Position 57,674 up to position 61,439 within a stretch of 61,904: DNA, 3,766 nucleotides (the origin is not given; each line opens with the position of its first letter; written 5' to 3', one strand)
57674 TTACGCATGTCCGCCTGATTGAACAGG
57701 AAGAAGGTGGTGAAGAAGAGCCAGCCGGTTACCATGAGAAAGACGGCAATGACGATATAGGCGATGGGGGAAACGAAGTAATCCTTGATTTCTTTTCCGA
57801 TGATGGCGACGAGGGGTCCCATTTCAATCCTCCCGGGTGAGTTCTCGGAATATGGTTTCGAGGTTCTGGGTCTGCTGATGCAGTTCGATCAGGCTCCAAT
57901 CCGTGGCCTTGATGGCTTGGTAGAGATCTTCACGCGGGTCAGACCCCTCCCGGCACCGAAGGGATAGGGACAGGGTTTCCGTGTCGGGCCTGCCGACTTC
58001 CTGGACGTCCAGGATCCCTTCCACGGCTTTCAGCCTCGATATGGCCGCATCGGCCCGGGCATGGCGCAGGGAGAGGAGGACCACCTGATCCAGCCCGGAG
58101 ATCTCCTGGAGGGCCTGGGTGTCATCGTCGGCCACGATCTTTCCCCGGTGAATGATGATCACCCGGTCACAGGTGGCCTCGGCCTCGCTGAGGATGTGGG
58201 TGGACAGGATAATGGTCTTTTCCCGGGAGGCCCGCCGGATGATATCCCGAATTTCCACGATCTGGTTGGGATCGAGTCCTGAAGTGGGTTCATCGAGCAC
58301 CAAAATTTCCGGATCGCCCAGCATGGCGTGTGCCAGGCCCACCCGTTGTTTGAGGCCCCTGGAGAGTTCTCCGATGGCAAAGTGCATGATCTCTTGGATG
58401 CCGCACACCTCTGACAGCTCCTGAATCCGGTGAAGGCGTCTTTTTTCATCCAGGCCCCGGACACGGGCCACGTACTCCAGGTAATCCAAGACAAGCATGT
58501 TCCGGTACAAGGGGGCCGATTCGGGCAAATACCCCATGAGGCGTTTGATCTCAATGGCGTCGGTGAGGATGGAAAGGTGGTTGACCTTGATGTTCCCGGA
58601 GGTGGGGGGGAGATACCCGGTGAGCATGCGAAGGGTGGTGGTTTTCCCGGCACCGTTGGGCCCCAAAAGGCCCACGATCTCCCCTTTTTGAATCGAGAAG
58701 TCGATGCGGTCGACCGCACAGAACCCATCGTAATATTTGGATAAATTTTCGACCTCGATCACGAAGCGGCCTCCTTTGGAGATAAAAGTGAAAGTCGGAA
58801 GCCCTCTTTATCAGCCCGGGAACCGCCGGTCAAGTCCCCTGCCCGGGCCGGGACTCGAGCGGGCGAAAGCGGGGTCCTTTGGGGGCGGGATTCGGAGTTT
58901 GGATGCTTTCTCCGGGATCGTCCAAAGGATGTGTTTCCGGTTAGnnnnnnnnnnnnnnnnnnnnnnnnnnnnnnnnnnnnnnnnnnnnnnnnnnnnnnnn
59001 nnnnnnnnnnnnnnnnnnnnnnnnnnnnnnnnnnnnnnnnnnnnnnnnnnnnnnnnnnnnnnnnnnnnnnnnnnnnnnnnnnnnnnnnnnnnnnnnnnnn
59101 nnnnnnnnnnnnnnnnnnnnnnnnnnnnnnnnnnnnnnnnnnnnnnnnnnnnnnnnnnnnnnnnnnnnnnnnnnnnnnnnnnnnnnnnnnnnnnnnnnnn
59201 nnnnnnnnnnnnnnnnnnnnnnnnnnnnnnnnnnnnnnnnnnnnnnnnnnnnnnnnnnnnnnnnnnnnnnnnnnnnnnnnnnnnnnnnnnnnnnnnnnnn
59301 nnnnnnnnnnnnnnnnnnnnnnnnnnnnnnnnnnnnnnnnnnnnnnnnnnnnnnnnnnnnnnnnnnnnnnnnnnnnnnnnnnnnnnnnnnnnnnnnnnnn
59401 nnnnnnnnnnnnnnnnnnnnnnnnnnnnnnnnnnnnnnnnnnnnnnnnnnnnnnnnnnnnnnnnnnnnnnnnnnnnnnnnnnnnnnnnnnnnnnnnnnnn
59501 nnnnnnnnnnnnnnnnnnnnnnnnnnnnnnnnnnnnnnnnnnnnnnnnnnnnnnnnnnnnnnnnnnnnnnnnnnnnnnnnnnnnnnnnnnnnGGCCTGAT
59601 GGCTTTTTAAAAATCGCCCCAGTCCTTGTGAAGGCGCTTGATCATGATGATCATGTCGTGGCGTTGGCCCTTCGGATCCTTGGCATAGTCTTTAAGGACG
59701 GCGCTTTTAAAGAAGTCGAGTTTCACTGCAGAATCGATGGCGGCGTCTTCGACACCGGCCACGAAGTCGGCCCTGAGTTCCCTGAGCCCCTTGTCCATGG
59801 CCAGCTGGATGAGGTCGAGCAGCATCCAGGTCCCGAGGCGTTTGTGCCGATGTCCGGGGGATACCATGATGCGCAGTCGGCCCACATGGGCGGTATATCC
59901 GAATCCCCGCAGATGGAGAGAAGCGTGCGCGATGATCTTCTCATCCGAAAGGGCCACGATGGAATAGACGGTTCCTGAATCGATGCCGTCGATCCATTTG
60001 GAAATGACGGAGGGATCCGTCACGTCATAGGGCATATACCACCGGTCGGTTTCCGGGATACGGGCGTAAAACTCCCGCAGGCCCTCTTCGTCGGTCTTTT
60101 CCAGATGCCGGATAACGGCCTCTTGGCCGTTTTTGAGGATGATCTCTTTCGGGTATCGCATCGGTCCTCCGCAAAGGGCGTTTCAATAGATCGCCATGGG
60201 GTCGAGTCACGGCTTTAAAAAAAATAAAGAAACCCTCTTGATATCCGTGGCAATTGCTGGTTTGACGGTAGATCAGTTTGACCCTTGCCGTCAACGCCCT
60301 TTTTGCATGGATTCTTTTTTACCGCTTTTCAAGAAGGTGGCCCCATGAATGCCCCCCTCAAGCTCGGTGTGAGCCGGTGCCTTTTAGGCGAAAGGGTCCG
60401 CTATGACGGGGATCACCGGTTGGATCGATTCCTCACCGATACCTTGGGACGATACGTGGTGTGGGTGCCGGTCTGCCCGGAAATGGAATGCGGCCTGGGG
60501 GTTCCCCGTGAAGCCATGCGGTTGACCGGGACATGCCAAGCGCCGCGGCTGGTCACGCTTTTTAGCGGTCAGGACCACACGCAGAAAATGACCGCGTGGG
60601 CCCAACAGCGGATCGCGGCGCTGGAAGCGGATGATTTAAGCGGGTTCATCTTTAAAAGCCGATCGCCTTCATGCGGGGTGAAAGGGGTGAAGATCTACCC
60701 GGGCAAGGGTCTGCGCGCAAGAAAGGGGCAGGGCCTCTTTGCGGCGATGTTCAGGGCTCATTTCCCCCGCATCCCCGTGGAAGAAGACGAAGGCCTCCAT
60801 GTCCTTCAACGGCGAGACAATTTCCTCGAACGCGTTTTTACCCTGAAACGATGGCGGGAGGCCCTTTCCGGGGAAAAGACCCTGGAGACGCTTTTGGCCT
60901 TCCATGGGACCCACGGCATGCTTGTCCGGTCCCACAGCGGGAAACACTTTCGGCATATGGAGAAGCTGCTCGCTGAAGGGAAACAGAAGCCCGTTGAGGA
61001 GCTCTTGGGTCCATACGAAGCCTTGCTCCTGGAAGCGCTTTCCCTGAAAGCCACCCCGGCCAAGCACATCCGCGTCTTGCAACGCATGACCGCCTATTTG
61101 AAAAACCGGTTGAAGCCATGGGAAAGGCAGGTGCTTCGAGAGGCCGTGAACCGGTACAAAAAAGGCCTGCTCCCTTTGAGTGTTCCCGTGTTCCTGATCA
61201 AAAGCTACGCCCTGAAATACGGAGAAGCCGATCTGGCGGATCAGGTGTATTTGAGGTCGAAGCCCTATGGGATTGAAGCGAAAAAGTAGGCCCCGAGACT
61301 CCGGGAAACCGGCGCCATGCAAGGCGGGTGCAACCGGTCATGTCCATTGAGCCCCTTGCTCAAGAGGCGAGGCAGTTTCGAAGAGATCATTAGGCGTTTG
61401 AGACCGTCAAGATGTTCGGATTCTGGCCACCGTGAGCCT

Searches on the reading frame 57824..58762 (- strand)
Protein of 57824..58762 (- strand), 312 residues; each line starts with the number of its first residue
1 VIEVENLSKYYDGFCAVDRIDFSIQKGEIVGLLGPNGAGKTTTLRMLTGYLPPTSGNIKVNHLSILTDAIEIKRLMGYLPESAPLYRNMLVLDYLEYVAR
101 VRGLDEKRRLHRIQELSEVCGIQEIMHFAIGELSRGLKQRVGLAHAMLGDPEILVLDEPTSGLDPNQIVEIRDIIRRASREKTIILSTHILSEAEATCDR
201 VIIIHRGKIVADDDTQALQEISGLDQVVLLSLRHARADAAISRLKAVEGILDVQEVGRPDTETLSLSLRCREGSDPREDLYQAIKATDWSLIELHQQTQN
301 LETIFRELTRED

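Call 39: search_protein_families(library=pfam, max_evalue=0.00001, proteins=[window:57824-58762:-])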
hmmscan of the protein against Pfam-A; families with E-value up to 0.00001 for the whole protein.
window:57824-58762:- (312 aa): 2 families
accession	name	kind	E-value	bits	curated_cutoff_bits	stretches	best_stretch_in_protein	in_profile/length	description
PF00005.33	ABC_tran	-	4.5e-28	99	25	1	18-161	2-137/137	ABC transporter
PF13304.12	AAA_21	-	4.6e-13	50.3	27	1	130-190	235-299/304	AAA domain, putative AbiEii toxin, Type IV TA system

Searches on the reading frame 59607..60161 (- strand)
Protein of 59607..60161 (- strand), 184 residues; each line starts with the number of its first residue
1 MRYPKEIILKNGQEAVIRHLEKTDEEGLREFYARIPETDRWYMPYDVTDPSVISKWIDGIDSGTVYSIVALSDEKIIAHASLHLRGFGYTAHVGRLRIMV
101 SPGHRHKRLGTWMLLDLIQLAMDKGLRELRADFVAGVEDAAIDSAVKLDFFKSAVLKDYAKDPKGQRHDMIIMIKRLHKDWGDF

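Call 39: search_protein_families(library=pfam, max_evalue=0.00001, proteins=[window:59607-60161:-])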
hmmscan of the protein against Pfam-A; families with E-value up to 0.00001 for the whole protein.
window:59607-60161:- (184 aa): 1 family
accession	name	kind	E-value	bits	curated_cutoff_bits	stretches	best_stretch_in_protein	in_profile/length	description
PF00583.31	Acetyltransf_1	-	2.2e-09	38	20.7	1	44-143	15-109/116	Acetyltransferase (GNAT) family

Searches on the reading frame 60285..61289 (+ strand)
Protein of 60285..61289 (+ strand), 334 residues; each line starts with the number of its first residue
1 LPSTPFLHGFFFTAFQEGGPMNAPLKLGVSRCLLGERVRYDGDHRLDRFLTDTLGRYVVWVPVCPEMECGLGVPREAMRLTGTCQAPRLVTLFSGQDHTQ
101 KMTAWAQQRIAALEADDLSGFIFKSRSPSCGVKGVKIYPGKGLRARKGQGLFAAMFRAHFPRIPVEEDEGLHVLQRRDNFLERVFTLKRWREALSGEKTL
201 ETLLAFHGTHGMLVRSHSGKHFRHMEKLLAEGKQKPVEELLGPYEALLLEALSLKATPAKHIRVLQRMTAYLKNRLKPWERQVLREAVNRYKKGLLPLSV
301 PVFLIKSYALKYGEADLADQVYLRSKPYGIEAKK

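Call 39: search_protein_families(library=pfam, max_evalue=0.00001, proteins=[window:60285-61289:+])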
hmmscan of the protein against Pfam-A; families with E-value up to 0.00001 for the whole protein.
window:60285-61289:+ (334 aa): 2 families
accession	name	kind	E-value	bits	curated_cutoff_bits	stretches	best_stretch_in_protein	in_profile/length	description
PF04463.17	2-thiour_desulf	-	1.2e-41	142.5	34.7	1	28-168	2-141/141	2-thiouracil desulfurase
PF08349.16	DUF1722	-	2.7e-29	102.2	22.5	1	212-326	2-116/117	Protein of unknown function (DUF1722)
